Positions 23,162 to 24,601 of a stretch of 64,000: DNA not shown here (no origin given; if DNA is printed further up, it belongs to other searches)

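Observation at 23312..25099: FtsA read in frame into ribulose-phosphate 3-epimerase, with no ftsZ following ftsQ-ftsA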

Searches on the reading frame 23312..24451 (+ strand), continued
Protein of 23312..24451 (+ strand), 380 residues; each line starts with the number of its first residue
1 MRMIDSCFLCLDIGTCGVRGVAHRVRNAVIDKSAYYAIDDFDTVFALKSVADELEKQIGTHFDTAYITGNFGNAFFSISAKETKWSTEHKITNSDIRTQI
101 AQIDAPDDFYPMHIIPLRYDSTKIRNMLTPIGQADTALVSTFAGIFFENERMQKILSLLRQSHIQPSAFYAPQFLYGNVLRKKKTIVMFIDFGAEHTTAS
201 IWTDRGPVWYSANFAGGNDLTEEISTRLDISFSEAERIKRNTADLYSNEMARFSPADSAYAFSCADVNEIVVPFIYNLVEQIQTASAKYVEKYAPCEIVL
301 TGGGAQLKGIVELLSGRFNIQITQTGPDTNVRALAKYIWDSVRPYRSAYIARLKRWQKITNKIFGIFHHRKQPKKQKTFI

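Call 53: find_encoding_contigs(protein=P0285, flank=10000, max_places=2)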
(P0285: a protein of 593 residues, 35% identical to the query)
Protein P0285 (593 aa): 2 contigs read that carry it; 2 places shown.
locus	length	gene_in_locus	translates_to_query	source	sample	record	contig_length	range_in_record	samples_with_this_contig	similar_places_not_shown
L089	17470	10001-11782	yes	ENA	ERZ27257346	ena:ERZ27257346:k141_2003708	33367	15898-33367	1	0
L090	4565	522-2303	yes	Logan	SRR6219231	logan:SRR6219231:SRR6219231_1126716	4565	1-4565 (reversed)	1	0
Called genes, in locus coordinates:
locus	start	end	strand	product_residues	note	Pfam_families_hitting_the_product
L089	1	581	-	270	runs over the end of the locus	PF00590:TP_methylase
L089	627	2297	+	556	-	PF04348:LppC, PF13458:Peripla_BP_6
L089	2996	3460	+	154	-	-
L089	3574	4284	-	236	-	PF00005:ABC_tran, PF02463:SMC_N (faint), PF13304:AAA_21 (faint)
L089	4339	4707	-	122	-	PF05635:23S_rRNA_IVP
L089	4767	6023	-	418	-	PF12704:MacB_PCD, PF02687:FtsX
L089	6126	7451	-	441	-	-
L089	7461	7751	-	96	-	-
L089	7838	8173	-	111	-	-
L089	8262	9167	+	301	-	-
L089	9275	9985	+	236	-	PF03799:FtsQ_DivIB_C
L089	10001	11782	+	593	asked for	PF02491:SHS2_FTSA (weak), PF14450:FtsA, PF00834:Ribul_P_3_epim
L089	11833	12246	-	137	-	PF02367:TsaE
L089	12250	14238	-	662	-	PF00270:DEAD (faint), PF04851:ResIII, PF17757:UvrB_inter, PF27431:UvrB_3rd, PF00271:Helicase_C, PF12344:UvrB, PF02151:UVR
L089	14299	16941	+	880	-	PF05170:AsmA (weak)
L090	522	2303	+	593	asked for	PF02491:SHS2_FTSA (weak), PF14450:FtsA, PF00834:Ribul_P_3_epim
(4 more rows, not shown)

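Call 58: list_cluster_members(proteins=[P0156, P0147, P0144, P0143, P0149, P0157, P0169, P0190, P0134, P0135])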
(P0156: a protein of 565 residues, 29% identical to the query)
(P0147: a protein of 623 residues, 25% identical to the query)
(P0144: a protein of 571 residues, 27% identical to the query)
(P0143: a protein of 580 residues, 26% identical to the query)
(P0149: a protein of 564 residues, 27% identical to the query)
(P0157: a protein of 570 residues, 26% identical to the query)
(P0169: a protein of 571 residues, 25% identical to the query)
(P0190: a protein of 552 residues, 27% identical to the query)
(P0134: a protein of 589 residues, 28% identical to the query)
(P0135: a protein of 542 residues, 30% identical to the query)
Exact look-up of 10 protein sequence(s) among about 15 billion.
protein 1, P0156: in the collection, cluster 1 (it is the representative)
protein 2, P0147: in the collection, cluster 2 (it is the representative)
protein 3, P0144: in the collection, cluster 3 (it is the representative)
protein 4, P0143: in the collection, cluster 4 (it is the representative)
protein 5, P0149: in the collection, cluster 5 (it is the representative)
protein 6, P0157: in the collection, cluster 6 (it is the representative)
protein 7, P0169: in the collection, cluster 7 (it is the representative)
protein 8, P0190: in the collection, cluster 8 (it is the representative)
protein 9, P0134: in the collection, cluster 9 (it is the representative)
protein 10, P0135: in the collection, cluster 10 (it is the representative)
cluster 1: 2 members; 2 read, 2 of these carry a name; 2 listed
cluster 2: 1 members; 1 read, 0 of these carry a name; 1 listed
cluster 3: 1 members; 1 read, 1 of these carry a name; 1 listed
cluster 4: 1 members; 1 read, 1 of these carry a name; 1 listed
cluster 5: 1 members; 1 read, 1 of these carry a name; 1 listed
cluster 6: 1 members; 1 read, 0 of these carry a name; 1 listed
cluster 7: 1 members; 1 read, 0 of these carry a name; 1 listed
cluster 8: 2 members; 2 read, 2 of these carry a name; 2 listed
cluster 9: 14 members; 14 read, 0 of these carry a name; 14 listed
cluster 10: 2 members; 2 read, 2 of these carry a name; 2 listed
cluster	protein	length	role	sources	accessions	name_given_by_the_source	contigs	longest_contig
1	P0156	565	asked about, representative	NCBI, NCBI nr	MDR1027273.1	MAG: hypothetical protein LBL46_02555 [Rickettsiales bacterium] | hypothetical protein [Rickettsiales bacterium]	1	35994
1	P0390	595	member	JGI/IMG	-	ribulose-phosphate 3-epimerase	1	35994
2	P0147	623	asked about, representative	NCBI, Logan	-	-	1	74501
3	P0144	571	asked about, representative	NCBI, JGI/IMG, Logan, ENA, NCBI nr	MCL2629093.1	MAG: ribulose-phosphate 3-epimerase [Alphaproteobacteria bacterium] | ribulose-phosphate 3-epimerase [Alphaproteobacteria bacterium]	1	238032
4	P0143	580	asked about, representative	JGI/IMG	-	ribulose-phosphate 3-epimerase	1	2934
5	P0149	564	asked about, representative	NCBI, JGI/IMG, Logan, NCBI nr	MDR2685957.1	MAG: ribulose-phosphate 3-epimerase [Rickettsiales bacterium] | ribulose-phosphate 3-epimerase | ribulose-phosphate 3-epimerase [Rickettsiales bacterium]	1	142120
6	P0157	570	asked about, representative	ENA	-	-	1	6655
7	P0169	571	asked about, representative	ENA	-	-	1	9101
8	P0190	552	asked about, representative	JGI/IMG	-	ribulose-phosphate 3-epimerase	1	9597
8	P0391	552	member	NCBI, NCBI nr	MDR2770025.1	MAG: hypothetical protein LBB08_01085 [Rickettsiales bacterium] | hypothetical protein [Rickettsiales bacterium]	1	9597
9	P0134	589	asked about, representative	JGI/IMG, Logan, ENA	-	-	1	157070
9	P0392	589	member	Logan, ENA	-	-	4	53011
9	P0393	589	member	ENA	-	-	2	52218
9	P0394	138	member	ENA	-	-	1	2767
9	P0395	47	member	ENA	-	-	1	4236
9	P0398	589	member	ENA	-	-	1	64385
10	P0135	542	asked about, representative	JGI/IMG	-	ribulose-phosphate 3-epimerase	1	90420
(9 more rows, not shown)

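Call 59: find_encoding_contigs(protein=P0134, flank=10000, max_places=2)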
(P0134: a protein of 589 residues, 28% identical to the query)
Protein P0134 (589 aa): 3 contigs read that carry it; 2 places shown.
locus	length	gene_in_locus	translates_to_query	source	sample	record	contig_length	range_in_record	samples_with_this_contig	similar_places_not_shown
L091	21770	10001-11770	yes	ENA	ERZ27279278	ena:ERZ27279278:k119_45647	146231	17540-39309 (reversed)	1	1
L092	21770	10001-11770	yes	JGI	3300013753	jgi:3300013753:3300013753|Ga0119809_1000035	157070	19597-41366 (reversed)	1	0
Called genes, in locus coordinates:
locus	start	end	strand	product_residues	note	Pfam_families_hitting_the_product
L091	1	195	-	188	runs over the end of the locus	-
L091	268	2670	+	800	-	PF02518:HATPase_c, PF00204:DNA_gyraseB, PF01751:Toprim, PF00986:DNA_gyraseB_C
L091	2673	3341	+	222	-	-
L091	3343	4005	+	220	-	PF03167:UDG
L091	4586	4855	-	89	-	-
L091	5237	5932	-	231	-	PF02463:SMC_N, PF00005:ABC_tran, PF13304:AAA_21 (faint)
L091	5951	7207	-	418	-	PF12704:MacB_PCD, PF02687:FtsX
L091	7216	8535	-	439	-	-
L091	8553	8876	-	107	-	-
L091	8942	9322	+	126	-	-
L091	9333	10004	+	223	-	PF03799:FtsQ_DivIB_C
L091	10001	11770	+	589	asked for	PF00834:Ribul_P_3_epim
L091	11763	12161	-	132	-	PF02367:TsaE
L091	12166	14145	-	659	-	PF00270:DEAD (weak), PF04851:ResIII, PF17757:UvrB_inter, PF27431:UvrB_3rd, PF00271:Helicase_C, PF12344:UvrB, PF02151:UVR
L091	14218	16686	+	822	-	PF05170:AsmA (faint)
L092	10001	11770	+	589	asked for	PF00834:Ribul_P_3_epim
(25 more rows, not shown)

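Call 62: find_encoding_contigs(protein=P0398, flank=10000, max_places=1)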
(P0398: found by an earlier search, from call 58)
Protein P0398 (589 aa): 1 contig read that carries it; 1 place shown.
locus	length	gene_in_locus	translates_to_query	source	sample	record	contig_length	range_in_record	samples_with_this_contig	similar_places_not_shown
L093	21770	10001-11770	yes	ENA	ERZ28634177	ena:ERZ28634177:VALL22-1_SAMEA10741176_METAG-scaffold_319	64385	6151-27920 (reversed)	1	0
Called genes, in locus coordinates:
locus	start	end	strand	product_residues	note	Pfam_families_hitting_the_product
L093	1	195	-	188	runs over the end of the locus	-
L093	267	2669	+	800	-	PF02518:HATPase_c, PF00204:DNA_gyraseB, PF01751:Toprim, PF00986:DNA_gyraseB_C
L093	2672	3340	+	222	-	-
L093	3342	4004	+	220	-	PF03167:UDG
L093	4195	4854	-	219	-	-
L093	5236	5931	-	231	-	PF02463:SMC_N, PF00005:ABC_tran, PF13304:AAA_21 (faint)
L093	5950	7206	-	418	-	PF12704:MacB_PCD, PF02687:FtsX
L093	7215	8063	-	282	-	-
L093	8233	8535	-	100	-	-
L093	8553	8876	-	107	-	-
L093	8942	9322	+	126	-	-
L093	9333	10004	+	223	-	PF03799:FtsQ_DivIB_C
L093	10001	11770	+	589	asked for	PF00834:Ribul_P_3_epim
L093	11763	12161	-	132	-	PF02367:TsaE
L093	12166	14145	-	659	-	PF00270:DEAD (weak), PF04851:ResIII, PF17757:UvrB_inter, PF27431:UvrB_3rd, PF00271:Helicase_C, PF12344:UvrB, PF02151:UVR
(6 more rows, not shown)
